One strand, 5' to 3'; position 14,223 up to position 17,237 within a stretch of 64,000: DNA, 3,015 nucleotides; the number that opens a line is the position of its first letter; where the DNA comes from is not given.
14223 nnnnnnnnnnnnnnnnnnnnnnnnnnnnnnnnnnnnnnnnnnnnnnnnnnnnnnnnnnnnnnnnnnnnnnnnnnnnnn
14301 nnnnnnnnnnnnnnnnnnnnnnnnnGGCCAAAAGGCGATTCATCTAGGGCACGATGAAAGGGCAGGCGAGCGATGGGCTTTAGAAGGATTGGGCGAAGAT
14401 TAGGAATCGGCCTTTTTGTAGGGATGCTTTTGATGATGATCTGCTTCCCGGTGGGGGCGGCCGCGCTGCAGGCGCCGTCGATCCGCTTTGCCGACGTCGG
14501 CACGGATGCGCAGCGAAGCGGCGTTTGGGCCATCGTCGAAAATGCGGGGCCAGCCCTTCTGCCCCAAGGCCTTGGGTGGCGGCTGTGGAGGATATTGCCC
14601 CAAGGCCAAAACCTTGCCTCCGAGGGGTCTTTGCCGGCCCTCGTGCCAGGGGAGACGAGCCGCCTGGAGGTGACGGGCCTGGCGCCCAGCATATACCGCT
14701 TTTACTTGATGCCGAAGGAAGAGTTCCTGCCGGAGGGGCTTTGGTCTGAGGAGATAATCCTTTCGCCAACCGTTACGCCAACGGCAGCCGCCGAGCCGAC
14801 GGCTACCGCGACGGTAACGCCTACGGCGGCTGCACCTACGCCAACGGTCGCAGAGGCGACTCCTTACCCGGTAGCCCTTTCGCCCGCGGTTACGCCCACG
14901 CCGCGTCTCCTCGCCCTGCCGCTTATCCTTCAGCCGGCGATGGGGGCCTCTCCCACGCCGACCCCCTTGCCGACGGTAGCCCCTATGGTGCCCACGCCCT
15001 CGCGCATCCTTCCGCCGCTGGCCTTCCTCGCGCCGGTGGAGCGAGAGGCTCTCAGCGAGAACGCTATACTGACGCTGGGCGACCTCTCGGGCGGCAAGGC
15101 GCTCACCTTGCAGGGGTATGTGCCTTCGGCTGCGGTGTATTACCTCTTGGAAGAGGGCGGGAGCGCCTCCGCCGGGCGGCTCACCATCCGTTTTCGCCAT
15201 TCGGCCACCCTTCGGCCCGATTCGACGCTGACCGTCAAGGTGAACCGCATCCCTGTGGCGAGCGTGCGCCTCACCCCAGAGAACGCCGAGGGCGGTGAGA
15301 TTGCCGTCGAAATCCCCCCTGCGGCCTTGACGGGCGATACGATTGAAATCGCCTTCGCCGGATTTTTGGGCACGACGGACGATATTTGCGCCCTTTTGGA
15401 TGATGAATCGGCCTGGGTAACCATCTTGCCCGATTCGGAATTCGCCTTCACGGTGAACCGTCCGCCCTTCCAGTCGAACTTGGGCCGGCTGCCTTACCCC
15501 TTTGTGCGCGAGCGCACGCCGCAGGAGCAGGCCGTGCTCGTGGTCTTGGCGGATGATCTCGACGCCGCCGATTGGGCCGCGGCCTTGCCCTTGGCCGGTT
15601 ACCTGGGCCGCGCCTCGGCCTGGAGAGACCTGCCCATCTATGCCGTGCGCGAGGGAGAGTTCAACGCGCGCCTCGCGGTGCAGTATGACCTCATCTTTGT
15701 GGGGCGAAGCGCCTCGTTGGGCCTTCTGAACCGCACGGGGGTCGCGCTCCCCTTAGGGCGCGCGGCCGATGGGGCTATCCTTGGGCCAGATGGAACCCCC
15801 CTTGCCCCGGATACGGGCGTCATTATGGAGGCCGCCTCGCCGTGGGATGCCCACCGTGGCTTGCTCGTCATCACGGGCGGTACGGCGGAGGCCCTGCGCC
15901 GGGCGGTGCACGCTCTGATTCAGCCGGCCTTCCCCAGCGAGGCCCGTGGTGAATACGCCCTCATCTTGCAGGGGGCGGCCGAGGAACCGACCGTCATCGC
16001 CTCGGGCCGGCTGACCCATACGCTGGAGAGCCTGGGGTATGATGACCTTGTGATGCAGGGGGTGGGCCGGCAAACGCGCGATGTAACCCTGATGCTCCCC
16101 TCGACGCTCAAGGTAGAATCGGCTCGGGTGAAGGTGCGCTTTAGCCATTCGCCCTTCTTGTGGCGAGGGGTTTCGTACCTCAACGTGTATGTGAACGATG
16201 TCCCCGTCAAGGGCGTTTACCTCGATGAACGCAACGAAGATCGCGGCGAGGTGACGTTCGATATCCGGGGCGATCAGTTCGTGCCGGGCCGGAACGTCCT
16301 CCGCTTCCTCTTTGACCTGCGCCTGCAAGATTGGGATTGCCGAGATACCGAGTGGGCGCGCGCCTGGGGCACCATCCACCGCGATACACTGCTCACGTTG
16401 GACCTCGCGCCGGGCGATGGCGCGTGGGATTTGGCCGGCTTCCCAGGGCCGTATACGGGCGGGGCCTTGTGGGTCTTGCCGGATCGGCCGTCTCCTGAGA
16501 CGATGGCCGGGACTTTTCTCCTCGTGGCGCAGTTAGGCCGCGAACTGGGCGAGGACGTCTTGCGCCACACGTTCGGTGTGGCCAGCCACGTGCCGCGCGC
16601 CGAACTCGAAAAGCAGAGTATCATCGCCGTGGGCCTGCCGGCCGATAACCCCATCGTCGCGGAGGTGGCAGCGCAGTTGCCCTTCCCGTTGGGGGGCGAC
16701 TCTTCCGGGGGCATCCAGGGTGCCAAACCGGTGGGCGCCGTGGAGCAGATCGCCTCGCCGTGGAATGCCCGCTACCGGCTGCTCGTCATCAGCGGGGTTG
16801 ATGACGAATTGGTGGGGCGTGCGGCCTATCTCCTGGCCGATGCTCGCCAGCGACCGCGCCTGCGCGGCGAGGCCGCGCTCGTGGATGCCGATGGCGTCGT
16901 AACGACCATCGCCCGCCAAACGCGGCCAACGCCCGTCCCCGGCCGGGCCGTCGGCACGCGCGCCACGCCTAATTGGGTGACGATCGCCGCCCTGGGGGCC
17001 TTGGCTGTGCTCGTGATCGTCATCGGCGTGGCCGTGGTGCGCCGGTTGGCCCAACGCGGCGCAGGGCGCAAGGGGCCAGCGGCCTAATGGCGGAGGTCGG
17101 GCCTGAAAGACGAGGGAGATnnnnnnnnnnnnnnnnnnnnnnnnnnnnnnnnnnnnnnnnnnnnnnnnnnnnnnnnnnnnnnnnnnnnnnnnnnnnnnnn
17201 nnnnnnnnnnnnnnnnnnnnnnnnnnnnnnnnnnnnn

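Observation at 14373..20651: Exopolysaccharide synthase operon whose GT2 catalytic subunit carries an MshEN-type c-di-GMP receptor instead of a PilZ domain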

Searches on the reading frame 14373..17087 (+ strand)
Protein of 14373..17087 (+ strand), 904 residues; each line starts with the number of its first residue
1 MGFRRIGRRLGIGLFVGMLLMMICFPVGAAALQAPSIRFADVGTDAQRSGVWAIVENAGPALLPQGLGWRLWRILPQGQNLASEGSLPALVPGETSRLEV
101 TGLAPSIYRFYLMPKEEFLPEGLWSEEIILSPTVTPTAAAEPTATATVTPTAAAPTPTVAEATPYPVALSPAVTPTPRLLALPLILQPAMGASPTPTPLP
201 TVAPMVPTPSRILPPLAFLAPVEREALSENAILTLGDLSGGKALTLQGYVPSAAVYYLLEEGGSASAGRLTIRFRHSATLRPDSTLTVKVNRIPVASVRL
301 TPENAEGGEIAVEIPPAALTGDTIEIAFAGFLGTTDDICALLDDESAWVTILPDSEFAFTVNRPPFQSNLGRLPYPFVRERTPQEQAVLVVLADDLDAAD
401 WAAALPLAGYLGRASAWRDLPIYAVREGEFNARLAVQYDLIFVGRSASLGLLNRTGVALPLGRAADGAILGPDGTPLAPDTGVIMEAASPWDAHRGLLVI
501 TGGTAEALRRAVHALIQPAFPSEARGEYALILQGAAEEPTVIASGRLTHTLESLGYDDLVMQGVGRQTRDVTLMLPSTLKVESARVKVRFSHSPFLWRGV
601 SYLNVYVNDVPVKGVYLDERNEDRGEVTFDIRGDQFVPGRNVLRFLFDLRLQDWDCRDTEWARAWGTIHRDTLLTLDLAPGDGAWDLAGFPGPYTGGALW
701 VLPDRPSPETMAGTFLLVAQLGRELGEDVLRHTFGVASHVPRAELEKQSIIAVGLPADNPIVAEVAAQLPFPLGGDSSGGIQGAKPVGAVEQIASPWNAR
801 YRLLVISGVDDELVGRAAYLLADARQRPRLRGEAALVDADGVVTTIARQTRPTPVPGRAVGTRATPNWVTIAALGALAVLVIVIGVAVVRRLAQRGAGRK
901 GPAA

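Call 7: search_protein_families(library=pfam, proteins=[window:14373-17087:+], max_evalue=0.1)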
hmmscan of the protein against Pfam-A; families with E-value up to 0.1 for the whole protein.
window:14373-17087:+ (904 aa): 1 family
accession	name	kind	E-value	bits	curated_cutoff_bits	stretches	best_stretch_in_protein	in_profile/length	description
PF03170.19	BcsB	-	1.7e-56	192.3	21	3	233-518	6-265/606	Bacterial cellulose synthase subunit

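Call 8: search_protein_families(library=ncbifam, proteins=[window:14373-17087:+], max_evalue=0.1)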
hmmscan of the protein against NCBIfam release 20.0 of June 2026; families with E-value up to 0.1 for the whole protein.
window:14373-17087:+ (904 aa): 8 families
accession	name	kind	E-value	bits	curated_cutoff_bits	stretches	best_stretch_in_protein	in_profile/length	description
NF008323.1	PRK11114.1-1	equivalog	8.6e-32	110.2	750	2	233-419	5-191/712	cellulose biosynthesis cyclic di-GMP-binding regulatory protein BcsB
NF008330.0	PRK11114.2-4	subfamily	4.5e-24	84.5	945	2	224-419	46-241/761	cellulose biosynthesis cyclic di-GMP-binding regulatory protein BcsB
NF008325.0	PRK11114.1-3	equivalog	9.6e-21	73.5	922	2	219-419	48-249/766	cellulose biosynthesis cyclic di-GMP-binding regulatory protein BcsB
NF008324.0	PRK11114.1-2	equivalog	1.8e-17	62.8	972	2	140-426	35-303/824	cellulose biosynthesis cyclic di-GMP-binding regulatory protein BcsB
NF008331.0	PRK11114.2-5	equivalog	9.8e-12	44.2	1658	2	235-379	59-204/771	cellulose biosynthesis cyclic di-GMP-binding regulatory protein BcsB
NF008326.0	PRK11114.1-5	equivalog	4.2e-11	41.8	1107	2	533-694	64-225/782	cellulose biosynthesis cyclic di-GMP-binding regulatory protein BcsB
NF008328.0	PRK11114.2-2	equivalog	1.7e-10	39.7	1667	2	206-422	52-264/788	cellulose biosynthesis cyclic di-GMP-binding regulatory protein BcsB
NF008329.0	PRK11114.2-3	equivalog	1.3e-07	30.5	1098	1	484-622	253-397/713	cellulose biosynthesis cyclic di-GMP-binding regulatory protein BcsB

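Call 55: search_solved_structures(query=window:14373-17084:+, max_evalue=0.01)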
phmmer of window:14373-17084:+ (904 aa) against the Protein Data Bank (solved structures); distinct sequences matched with E-value up to 0.01: 5.
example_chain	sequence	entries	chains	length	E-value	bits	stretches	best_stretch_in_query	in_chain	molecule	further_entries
6yg8_A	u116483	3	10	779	0.0004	22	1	186-420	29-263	Bacterial cellulose secretion regulator BcsB | Cyclic di-GMP-binding protein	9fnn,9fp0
9fmt_A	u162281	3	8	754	0.00085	21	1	207-420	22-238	Cyclic di-GMP-binding protein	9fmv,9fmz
7lby_B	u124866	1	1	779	0.002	19.7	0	186-420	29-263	Cyclic di-GMP-binding protein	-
9b8v_G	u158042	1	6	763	0.0031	19.1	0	206-420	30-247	Cellulose synthase operon protein B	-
7l2z_B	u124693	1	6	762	0.0033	19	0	206-420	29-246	Cyclic di-GMP-binding protein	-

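Call 88: list_cluster_members(proteins=[P0001, P0121, window:14373-17084:+])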
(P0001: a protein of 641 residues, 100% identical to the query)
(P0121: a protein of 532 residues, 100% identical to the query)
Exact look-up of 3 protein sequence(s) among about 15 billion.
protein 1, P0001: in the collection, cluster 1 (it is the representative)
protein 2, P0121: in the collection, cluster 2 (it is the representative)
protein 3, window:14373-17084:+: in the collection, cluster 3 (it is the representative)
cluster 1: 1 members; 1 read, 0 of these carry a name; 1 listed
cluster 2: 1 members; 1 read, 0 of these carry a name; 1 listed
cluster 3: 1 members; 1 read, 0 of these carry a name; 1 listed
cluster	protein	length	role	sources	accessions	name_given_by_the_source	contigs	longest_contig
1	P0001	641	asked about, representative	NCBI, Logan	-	-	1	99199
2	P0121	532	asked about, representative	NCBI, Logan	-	-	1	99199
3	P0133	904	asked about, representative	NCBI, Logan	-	-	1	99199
